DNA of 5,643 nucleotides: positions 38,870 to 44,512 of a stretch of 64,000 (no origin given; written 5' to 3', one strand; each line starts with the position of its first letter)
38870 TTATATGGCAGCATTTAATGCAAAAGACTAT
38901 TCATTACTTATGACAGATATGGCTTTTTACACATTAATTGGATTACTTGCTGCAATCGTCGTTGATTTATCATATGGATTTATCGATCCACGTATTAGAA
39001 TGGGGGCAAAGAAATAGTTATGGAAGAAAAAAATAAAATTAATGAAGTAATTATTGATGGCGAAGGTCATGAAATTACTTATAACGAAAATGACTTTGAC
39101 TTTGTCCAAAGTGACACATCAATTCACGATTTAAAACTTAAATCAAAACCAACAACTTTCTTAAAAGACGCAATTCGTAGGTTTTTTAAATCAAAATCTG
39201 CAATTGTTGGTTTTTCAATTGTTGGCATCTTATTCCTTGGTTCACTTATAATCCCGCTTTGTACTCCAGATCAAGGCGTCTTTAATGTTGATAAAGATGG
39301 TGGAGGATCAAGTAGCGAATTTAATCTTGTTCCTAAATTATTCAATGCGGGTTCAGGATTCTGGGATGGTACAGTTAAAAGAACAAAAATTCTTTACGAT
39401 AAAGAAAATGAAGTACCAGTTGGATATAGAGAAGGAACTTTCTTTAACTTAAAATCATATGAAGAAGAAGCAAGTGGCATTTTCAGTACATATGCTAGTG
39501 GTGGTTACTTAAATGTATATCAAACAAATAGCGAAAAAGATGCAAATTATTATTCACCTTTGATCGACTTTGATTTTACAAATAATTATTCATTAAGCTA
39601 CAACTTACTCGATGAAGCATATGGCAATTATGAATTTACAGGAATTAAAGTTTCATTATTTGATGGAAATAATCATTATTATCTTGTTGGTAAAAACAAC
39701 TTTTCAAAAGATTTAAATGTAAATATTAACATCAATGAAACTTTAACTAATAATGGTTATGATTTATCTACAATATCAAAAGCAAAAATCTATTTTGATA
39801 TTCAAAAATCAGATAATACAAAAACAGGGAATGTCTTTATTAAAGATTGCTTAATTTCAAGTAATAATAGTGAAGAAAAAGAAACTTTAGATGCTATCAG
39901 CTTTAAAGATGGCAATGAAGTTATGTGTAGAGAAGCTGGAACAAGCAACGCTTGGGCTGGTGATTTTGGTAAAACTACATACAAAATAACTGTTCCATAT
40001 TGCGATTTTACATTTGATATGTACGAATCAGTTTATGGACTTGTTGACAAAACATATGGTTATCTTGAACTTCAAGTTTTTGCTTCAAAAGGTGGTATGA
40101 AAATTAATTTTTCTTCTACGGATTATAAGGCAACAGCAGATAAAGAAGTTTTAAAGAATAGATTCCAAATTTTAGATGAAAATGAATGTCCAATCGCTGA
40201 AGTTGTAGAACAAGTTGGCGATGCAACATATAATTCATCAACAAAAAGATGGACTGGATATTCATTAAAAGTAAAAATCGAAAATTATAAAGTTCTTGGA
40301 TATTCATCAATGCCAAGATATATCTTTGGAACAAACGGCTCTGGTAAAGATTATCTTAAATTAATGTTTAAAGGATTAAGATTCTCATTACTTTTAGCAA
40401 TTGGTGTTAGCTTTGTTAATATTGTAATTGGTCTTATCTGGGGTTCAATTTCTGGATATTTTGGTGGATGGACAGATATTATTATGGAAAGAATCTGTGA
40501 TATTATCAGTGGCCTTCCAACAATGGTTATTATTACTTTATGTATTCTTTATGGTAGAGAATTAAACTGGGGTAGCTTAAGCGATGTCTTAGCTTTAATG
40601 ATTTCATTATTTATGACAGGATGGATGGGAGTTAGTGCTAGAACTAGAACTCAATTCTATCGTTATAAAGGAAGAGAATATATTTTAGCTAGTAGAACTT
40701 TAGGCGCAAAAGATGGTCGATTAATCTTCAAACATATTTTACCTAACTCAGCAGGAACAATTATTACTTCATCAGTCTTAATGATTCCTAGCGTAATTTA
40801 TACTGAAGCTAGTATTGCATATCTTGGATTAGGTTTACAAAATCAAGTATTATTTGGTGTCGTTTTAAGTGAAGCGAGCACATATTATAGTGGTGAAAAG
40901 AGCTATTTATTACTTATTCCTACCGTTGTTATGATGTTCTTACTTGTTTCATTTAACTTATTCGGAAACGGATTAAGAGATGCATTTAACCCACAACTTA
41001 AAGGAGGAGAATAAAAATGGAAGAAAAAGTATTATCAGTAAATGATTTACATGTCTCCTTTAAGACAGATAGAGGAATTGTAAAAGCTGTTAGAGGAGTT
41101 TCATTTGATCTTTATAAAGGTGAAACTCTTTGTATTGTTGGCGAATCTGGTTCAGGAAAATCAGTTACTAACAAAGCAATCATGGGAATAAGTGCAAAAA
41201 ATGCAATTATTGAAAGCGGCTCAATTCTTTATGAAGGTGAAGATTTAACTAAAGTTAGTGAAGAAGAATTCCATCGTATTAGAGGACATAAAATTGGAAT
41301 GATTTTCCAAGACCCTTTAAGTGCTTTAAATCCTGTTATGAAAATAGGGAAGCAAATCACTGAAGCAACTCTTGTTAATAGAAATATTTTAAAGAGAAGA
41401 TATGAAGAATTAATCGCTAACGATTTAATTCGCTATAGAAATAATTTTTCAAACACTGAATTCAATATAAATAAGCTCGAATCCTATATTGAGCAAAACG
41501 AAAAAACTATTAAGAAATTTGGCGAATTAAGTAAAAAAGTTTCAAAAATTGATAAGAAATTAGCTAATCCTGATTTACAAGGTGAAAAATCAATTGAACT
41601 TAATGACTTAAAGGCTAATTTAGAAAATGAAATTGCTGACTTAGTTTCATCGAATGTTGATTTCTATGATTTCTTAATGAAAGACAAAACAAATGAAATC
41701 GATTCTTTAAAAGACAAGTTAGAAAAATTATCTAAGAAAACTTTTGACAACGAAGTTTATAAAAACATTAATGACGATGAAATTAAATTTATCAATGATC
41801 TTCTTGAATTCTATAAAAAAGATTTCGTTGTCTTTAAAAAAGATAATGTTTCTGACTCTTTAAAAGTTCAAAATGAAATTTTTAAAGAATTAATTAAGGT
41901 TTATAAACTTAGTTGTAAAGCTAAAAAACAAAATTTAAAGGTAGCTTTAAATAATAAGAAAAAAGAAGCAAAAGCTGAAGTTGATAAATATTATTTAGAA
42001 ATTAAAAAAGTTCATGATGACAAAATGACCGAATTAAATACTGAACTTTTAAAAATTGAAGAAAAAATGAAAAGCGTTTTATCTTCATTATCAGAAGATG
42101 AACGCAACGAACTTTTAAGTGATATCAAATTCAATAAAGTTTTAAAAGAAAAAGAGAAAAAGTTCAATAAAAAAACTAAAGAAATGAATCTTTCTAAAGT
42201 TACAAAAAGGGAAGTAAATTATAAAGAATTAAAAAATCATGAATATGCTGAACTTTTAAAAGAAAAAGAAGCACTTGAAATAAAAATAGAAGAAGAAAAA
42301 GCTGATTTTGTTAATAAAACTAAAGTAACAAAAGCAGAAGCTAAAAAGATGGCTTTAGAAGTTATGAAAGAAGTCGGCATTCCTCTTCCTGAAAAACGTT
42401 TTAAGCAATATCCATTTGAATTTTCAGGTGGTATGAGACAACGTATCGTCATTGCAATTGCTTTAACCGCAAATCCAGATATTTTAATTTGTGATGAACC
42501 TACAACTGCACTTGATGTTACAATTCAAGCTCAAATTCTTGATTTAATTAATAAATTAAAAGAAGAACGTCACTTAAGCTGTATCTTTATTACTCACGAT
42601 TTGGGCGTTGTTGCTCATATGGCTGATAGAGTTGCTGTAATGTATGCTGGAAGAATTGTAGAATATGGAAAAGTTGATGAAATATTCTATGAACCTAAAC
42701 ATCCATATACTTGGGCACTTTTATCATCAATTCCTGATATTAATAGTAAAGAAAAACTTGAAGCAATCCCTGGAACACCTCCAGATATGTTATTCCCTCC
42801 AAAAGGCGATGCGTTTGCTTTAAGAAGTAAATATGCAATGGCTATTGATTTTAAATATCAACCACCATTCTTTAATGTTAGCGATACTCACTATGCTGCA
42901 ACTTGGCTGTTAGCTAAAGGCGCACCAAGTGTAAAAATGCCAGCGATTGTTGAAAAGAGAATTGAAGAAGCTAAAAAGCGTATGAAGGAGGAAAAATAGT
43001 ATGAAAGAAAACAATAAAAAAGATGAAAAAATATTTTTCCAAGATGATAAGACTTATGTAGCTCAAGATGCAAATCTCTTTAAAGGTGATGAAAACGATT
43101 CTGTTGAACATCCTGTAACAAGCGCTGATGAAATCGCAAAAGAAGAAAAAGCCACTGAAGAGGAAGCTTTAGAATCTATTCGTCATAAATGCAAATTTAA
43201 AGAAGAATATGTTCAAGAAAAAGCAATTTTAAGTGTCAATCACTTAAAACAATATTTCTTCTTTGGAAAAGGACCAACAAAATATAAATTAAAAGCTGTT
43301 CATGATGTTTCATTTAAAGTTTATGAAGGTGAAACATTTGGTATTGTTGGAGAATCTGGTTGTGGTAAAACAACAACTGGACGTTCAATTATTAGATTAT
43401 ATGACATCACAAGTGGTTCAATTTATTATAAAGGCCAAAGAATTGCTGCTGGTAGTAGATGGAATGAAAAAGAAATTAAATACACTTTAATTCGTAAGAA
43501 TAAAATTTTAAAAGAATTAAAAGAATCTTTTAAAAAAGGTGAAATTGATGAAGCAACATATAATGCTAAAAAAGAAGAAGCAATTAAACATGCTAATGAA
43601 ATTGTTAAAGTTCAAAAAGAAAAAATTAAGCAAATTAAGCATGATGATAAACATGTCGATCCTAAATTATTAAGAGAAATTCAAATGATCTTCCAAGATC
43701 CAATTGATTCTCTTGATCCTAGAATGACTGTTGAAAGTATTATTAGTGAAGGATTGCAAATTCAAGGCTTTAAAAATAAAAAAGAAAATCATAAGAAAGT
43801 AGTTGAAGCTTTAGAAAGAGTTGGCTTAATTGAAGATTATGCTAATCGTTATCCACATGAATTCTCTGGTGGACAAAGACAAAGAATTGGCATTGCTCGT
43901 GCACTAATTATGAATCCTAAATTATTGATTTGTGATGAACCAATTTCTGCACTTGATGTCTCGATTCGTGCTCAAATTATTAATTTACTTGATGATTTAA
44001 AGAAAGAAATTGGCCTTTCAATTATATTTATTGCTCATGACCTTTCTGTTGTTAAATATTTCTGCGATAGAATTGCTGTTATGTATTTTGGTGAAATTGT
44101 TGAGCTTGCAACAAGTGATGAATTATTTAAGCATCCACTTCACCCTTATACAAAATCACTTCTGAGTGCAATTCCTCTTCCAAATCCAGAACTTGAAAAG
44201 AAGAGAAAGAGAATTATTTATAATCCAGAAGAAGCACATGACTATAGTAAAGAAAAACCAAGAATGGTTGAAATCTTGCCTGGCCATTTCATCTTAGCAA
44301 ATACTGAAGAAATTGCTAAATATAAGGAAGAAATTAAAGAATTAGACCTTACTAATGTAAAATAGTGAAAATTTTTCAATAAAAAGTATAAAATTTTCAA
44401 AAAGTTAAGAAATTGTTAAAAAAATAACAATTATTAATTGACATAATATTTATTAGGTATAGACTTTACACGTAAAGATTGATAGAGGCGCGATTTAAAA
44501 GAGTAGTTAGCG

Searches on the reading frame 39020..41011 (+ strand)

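Call 56: search_protein_families(library=pfam, proteins=[window:39020-41011:+], max_evalue=0.001)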
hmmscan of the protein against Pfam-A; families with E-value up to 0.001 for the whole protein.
window:39020-41011:+ (664 aa): 2 families
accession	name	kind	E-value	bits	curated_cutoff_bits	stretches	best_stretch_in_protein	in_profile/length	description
PF00528.27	BPD_transp_1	-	2.8e-24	86.3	26.4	1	471-661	1-183/184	Binding-protein-dependent transport system inner membrane component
PF12911.12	OppC_N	-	7.8e-08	32.5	23.9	1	46-84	1-39/53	N-terminal TM domain of oligopeptide transport permease C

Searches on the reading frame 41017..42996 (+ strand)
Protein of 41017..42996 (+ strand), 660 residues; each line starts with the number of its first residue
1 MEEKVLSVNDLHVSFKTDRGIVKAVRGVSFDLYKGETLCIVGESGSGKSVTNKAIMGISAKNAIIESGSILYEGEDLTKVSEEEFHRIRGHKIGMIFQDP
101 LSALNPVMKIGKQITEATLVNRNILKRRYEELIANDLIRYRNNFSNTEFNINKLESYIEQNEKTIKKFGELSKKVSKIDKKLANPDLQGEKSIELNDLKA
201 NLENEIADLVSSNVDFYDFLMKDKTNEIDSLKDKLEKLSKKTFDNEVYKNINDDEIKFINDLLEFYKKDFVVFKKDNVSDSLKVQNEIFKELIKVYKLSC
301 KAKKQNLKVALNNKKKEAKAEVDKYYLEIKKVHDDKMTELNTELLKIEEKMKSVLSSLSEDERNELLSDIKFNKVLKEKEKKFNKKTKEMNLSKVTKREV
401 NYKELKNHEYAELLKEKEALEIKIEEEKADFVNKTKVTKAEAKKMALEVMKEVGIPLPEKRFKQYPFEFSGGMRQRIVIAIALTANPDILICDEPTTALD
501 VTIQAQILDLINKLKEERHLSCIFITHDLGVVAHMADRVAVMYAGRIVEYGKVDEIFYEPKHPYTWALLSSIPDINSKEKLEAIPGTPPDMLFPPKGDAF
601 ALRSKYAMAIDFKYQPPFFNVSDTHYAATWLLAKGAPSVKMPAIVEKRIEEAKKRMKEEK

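Call 7: search_protein_families(library=pfam, proteins=[window:41017-42996:+], max_evalue=0.1)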
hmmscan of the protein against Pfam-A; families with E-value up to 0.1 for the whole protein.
window:41017-42996:+ (660 aa): 3 families
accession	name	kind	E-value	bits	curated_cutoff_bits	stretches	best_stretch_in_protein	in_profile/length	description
PF00005.33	ABC_tran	-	4.2e-26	92.6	25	2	26-142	2-80/137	ABC transporter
PF08352.17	oligo_HPY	-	4.2e-14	53.1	27.1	1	548-609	1-63/65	Oligopeptide/dipeptide transporter, C-terminal region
PF13304.12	AAA_21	-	2.5e-07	31.5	27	1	363-532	133-303/304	AAA domain, putative AbiEii toxin, Type IV TA system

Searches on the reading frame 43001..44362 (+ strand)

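Call 7: search_protein_families(library=pfam, proteins=[window:43001-44362:+], max_evalue=0.1)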
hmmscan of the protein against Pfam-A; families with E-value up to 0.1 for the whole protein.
window:43001-44362:+ (454 aa): 5 families
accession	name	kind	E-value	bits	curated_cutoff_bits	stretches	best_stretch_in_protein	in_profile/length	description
PF00005.33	ABC_tran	-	1.2e-32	113.8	25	2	202-315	42-136/137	ABC transporter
PF08352.17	oligo_HPY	-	2.1e-09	38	27.1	1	367-415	1-48/65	Oligopeptide/dipeptide transporter, C-terminal region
PF13304.12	AAA_21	-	0.00044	20.8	27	1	276-351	226-303/304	AAA domain, putative AbiEii toxin, Type IV TA system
PF13401.12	AAA_22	-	0.0014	19.4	27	1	115-144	10-33/130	AAA domain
PF05120.17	GvpG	-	0.014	16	30.6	1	169-193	36-60/67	Gas vesicle protein G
